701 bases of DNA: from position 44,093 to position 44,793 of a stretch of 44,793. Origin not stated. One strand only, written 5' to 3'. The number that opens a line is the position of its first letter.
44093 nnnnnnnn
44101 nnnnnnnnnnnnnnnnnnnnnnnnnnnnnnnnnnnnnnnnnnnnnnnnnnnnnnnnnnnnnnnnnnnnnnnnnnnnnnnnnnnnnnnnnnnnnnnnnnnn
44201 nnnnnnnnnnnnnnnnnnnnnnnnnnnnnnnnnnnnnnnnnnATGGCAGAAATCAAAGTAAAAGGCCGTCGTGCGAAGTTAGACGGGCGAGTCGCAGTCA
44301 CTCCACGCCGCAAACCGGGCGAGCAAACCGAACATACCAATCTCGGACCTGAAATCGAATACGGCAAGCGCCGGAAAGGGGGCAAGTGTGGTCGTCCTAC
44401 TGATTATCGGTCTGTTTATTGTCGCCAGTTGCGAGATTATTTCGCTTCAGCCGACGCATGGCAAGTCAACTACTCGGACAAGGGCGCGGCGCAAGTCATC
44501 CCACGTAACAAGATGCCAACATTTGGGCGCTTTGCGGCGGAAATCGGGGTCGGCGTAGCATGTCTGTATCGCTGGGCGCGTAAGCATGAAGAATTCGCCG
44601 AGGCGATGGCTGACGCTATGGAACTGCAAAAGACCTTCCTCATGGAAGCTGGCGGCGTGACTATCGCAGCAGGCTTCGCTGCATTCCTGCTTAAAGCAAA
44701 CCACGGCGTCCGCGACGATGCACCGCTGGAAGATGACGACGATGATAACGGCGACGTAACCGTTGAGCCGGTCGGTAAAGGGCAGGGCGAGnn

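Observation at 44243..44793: Window behaves as a circular genome: terS runs off the 3' end and its stop would overlap the terL ATG at position 1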

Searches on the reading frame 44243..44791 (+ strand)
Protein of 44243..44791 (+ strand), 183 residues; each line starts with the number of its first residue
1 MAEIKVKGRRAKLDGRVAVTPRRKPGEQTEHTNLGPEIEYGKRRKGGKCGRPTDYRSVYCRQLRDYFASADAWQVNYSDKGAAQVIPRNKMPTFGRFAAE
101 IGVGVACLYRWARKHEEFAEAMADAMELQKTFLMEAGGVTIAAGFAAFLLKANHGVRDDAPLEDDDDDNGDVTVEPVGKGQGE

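Call 6: search_protein_families(library=pfam, proteins=[window:44243-44791:+], max_evalue=0.01)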
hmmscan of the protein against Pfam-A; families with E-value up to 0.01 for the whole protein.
window:44243-44791:+ (183 aa): 2 families
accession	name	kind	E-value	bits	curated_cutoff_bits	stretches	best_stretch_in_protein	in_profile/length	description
PF16677.11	GP3_package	-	1.7e-05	25.4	29.4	1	50-159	1-102/105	DNA-packaging protein gp3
PF20901.3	Sf6_terminase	-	0.00055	20.4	27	1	107-136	33-62/106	Bacteriophage Sf6, terminase small subunit-like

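Call 11: find_encoding_contigs(protein=window:44243-44791:+, flank=3000, max_places=6)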
Protein seq(183 aa) (183 aa): 24 contigs read that carry it; 6 places shown.
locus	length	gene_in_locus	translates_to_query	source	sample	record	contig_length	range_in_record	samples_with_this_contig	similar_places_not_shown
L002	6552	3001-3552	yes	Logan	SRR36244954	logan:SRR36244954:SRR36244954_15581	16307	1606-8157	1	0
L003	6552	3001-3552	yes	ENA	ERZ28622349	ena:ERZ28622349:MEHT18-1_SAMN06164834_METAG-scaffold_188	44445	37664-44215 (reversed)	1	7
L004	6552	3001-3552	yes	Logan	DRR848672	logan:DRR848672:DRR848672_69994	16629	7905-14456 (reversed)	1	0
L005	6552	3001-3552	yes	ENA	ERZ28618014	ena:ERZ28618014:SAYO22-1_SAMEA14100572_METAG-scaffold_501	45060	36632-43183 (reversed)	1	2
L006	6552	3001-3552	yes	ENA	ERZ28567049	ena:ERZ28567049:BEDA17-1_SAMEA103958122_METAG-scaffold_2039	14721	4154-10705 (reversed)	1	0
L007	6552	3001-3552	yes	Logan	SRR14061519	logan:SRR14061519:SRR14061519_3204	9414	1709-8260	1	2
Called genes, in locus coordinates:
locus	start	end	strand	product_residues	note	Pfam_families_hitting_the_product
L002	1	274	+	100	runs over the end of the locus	-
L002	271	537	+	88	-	-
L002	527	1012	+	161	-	PF00959:Phage_lysozyme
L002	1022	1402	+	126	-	PF02368:Big_2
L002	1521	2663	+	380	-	-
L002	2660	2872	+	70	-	-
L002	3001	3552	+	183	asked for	-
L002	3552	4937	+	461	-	PF03237:Terminase_6N, PF17289:Terminase_6C (weak)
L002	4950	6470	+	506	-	PF13264:DUF4055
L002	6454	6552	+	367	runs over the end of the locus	-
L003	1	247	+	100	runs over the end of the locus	-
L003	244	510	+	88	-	-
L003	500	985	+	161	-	PF00959:Phage_lysozyme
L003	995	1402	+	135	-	PF02368:Big_2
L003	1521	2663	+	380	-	-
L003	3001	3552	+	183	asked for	-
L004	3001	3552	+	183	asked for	-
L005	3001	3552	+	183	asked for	-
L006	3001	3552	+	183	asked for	-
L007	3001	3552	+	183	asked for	-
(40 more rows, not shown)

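Call 24: search_solved_structures(query=window:44243-44791:+, max_evalue=10, show_alignments=2)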
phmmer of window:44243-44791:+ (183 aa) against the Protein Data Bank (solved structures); distinct sequences matched with E-value up to 10: 3.
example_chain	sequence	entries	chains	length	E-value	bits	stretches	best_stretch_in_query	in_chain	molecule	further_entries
8cgn_B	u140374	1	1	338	0.5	13.2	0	54-103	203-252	60S ribosomal protein L17-A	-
4za6_A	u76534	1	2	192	1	12.2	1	95-128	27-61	TetR family transcriptional regulator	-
5fjm_A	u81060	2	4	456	1.2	11.9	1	53-156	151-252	L-AMINO ACID DEAMINASE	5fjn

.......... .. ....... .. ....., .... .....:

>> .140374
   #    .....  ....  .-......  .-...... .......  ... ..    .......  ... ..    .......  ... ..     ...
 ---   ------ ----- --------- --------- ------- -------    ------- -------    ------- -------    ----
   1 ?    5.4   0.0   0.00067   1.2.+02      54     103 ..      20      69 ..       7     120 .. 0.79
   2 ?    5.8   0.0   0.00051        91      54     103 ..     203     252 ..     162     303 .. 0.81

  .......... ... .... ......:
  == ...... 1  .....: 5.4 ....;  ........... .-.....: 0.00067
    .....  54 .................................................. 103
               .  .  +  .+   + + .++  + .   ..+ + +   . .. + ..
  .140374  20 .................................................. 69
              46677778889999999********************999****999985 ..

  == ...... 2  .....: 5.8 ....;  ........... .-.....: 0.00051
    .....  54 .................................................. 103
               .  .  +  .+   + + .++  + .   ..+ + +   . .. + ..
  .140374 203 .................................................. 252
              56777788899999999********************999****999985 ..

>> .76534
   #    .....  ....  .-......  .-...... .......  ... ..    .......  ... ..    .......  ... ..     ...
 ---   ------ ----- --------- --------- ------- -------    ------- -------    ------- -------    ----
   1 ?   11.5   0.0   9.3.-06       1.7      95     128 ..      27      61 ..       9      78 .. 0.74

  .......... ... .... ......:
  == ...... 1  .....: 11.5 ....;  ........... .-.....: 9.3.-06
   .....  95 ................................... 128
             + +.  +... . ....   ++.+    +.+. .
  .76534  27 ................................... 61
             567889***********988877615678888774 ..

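Call 25: search_protein_families(library=phrogs, proteins=[window:44243-44791:+], max_evalue=0.001)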
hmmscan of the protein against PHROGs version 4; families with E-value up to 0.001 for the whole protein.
window:44243-44791:+ (183 aa): 1 family
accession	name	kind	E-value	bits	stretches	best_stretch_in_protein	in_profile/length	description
phrog_3064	-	head and packaging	2.1e-71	240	1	4-183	1-173/175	terminase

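Call 26: find_related_loci(query=window:44243-44791:+, collection=viral_contigs, flank=2000)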
Query seq(183 aa) (183 aa) in viral_contigs; peptide patterns used: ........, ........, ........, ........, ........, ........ (x = any residue, [..] = any of these).
44 stretches matched a pattern; 15 encode a relative of the query (tblastn E <= 1e-3); 15 distinct loci.
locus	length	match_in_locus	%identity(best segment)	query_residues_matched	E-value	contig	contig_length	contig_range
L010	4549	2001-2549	100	1-183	1e-124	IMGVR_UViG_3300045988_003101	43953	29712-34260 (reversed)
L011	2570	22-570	95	1-183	2e-107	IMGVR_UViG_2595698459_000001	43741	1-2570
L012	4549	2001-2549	95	1-183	2e-105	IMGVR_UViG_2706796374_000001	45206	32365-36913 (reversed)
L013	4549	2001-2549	95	1-183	3e-105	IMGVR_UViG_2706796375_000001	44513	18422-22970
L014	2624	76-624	95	1-183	9e-107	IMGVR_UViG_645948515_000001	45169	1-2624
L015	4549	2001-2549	95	1-183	3e-105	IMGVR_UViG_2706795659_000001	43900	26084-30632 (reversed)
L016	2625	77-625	95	1-183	8e-107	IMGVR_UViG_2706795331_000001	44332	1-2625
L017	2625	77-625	95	1-183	1e-106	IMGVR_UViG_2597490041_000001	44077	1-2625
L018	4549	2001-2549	94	1-183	7e-105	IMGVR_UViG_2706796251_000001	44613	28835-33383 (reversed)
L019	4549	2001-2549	94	1-183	7e-105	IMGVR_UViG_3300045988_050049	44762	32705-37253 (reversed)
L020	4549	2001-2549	94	1-183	1e-104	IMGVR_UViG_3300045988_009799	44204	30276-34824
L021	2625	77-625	93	1-183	5e-106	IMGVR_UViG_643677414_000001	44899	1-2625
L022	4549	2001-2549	91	1-183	4e-102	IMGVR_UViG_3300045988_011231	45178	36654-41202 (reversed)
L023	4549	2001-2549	91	1-183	4e-102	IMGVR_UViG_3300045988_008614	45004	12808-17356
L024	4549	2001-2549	91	1-183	1e-101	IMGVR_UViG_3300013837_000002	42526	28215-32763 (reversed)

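Call 33: find_homologous_proteins(query=window:44243-44791:+, max_evalue=0.001)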
Query seq(183 aa) (183 aa): 7 proteins with E <= 0.001 among 185 candidates.
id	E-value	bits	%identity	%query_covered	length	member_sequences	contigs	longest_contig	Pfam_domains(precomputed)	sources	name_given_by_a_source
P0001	1.4e-111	388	93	100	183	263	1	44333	-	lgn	-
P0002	6.2e-87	308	72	100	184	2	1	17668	-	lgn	-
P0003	4.8e-85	302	69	100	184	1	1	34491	PF16677.12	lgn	-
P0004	1.9e-77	277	66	100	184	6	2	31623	-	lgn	-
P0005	9.2e-68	245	62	100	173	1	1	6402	-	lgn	-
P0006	1.5e-65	238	59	99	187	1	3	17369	PF16677.12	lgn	-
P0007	1.7e-42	163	85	48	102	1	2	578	-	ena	-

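Call 35: search_solved_structures(query=A1, max_evalue=10, show_alignments=2)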
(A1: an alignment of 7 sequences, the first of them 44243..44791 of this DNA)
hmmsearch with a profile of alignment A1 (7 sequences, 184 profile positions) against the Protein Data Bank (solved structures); distinct sequences matched with E-value up to 10: 8.
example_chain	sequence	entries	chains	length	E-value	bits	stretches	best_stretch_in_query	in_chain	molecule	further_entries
5fjm_A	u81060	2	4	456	0.0067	19.3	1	34-107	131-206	L-AMINO ACID DEAMINASE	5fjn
3hef_A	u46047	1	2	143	0.014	18.3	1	106-135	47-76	Gene 1 protein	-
4dyc_A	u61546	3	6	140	0.018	17.9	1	105-135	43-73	Terminase small subunit | Gene 1 protein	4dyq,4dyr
4dzj_A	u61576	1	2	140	0.02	17.8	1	105-135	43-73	Gene 1 protein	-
4dzp_A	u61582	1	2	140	0.14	15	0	105-135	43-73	Gene 1 protein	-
8cgn_B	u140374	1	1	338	0.15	14.9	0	21-102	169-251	60S ribosomal protein L17-A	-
6wbd_A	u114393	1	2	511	0.37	13.6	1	40-86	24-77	Lysine--tRNA ligase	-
4za6_A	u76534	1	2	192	0.38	13.6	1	95-128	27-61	TetR family transcriptional regulator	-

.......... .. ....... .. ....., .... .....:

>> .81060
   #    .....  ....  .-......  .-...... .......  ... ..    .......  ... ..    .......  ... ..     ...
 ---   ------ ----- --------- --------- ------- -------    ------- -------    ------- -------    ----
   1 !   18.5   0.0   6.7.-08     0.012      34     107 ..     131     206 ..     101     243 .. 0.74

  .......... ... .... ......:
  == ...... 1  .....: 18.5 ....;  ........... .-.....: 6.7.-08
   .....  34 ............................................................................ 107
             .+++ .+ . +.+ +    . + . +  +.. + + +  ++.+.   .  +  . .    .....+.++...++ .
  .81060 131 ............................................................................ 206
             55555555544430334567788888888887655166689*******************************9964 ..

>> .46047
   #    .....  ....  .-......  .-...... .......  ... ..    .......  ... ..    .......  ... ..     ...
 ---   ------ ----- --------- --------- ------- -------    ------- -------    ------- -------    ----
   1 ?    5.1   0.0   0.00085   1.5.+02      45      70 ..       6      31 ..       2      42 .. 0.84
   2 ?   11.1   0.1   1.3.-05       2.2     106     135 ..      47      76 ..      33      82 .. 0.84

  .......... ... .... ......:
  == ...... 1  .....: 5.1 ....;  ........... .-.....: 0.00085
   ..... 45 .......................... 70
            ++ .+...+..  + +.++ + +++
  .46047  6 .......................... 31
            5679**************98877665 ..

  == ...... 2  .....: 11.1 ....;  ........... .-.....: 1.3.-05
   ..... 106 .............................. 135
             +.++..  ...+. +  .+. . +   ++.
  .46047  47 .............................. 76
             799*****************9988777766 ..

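Call 50: predict_structure(alignment_id=A1)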
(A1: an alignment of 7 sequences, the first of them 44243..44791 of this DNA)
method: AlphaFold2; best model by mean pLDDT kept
length: 183 residues; sequences in the alignment: 7
mean_pLDDT: 59.0   pTM: 0.43
mean pLDDT of the five models: 59.0, 58.1, 57.0, 56.6, 52.5
residues with pLDDT >= 90: 0; 70-90: 61; 50-70: 37; < 50: 85
segments of 3 or more residues with pLDDT < 50: 1-3, 5-22, 27-50, 138-165, 168-171, 181-183
pLDDT, mean of each block of 10 residues (from residue 1): 44 44 47 40 39 73 86 71 61 80 79 81 78 59 44 45 47 50 44
secondary structure, 60 per line:
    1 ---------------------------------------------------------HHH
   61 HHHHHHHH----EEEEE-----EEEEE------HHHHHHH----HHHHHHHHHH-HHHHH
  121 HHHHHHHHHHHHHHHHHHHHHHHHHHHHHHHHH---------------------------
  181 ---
elements in order: H58-68 E73-77 E83-87 H94-100 H105-114 H116-153

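Call 52: search_protein_representatives(alignment_id=A1)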
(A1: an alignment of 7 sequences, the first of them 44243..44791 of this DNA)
Query: 7 sequences, 184 profile positions. Proteins with E-value up to 0.001 (for the whole library): 1813; up to 1e-10: 318; up to 1e-30: 8. The best 150 are listed.
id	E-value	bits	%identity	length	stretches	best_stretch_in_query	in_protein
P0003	7.6e-105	364.7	-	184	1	1-183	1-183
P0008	3.5e-50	186.5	-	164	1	48-183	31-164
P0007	6.5e-38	146.5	-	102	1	1-88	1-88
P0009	2.2e-35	138.3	-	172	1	49-174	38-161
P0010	4.3e-33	130.8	-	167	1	47-171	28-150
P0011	6.8e-33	130.1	-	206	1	52-182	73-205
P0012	2.3e-32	128.4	-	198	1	48-169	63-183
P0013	3.8e-32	127.7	-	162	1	49-176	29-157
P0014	1.7e-27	112.5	-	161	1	46-160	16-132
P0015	4.7e-27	111.1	-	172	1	45-155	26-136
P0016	5.6e-27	110.9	-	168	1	42-178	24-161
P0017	8.7e-27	110.3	-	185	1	49-182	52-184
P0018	3.1e-26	108.4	-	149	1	43-161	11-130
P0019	1.1e-24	103.4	-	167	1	48-170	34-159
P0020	3.0e-23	98.7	-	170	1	45-168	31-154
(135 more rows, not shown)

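Call 54: fold_search(model_id=the predicted structure, library=pdb)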
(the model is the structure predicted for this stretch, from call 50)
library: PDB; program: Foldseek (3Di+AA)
matches with E <= 10: 180; with E <= 0.001: 0
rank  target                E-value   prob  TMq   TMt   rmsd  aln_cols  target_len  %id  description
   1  3p9a_D                3.4e-02  0.91  0.29  0.38  13.9       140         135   16  An atomic view of the nonameric small terminase subunit of Bacteriophage P22 (released 2012-05-09)
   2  3p9a_F                4.1e-02  0.84  0.27  0.34  12.6       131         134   14  An atomic view of the nonameric small terminase subunit of Bacteriophage P22 (released 2012-05-09)
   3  3p9a_B                6.3e-02  0.84  0.26  0.34  12.4       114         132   14  An atomic view of the nonameric small terminase subunit of Bacteriophage P22 (released 2012-05-09)
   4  3p9a_C                7.1e-02  0.69  0.24  0.31  12.7       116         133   12  An atomic view of the nonameric small terminase subunit of Bacteriophage P22 (released 2012-05-09)
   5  3p9a_A                8.5e-02  0.75  0.28  0.34  13.5       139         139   14  An atomic view of the nonameric small terminase subunit of Bacteriophage P22 (released 2012-05-09)
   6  6kre_A                9.5e-01  0.06  0.12  0.06  19.9       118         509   13  TRiC at 0.05 mM ADP-AlFx, Conformation 2, 0.05-C2 (released 2019-09-18)
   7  6kre_a                1.1e+00  0.08  0.14  0.06  20.0       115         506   12  TRiC at 0.05 mM ADP-AlFx, Conformation 2, 0.05-C2 (released 2019-09-18)
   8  2ao9_G                1.1e+00  0.16  0.22  0.33  12.7       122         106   16  Structural Genomics, The crystal structure of a Phage protein (phBC6A51) from Bacillus cereus ATCC 14579 (released 2005-09-27)
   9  6ks7_a                1.1e+00  0.08  0.14  0.06  20.1       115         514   12  TRiC at 0.1 mM ADP-AlFx, Conformation 1, 0.1-C1 (released 2019-09-18)
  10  2ao9_A                1.3e+00  0.15  0.23  0.32  12.4       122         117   16  Structural Genomics, The crystal structure of a Phage protein (phBC6A51) from Bacillus cereus ATCC 14579 (released 2005-09-27)
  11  5gw4_A                1.3e+00  0.06  0.13  0.06  19.8       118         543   12  Structure of Yeast NPP-TRiC (released 2016-10-26)
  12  8xzv_E                1.5e+00  0.11  0.13  0.07  11.9        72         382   17  Architecture of the spinach plastid-encoded RNA polymerase (released 2024-12-04)
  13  6yef_g                1.5e+00  0.09  0.17  0.19  10.7       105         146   10  70S initiation complex with assigned rRNA modifications from Staphylococcus aureus (released 2021-01-27)
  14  2ao9_F                1.6e+00  0.13  0.19  0.28  11.3        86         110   21  Structural Genomics, The crystal structure of a Phage protein (phBC6A51) from Bacillus cereus ATCC 14579 (released 2005-09-27)
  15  2ao9_B                1.9e+00  0.11  0.19  0.22  11.3        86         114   22  Structural Genomics, The crystal structure of a Phage protein (phBC6A51) from Bacillus cereus ATCC 14579 (released 2005-09-27)
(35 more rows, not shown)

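Call 55: search_protein_families(library=pfam, alignment_id=A3, max_evalue=0.001)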
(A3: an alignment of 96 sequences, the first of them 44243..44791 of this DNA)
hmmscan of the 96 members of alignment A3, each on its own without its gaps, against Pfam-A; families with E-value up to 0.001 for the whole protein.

A. member 1, window:44243-44791:+ (183 aa): 2 families
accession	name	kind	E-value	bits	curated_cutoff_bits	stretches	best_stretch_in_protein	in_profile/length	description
PF16677.11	GP3_package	-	1.7e-05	25.4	29.4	1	50-159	1-102/105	DNA-packaging protein gp3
PF20901.3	Sf6_terminase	-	0.00055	20.4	27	0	107-136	33-62/106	Bacteriophage Sf6, terminase small subunit-like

B. families by the number of members that match (of 96 scanned): 5 families
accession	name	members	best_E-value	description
PF16677.11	GP3_package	82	5.7e-14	DNA-packaging protein gp3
PF20901.3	Sf6_terminase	31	3.6e-06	Bacteriophage Sf6, terminase small subunit-like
PF13022.12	HTH_Tnp_1_2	1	0.00013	Helix-turn-helix of insertion element transposase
PF01527.26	HTH_Tnp_1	1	0.00017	Transposase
PF23125.1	Xre-MbcA-ParS_M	1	0.00047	Antitoxin Xre/MbcA/ParS-like, middle domain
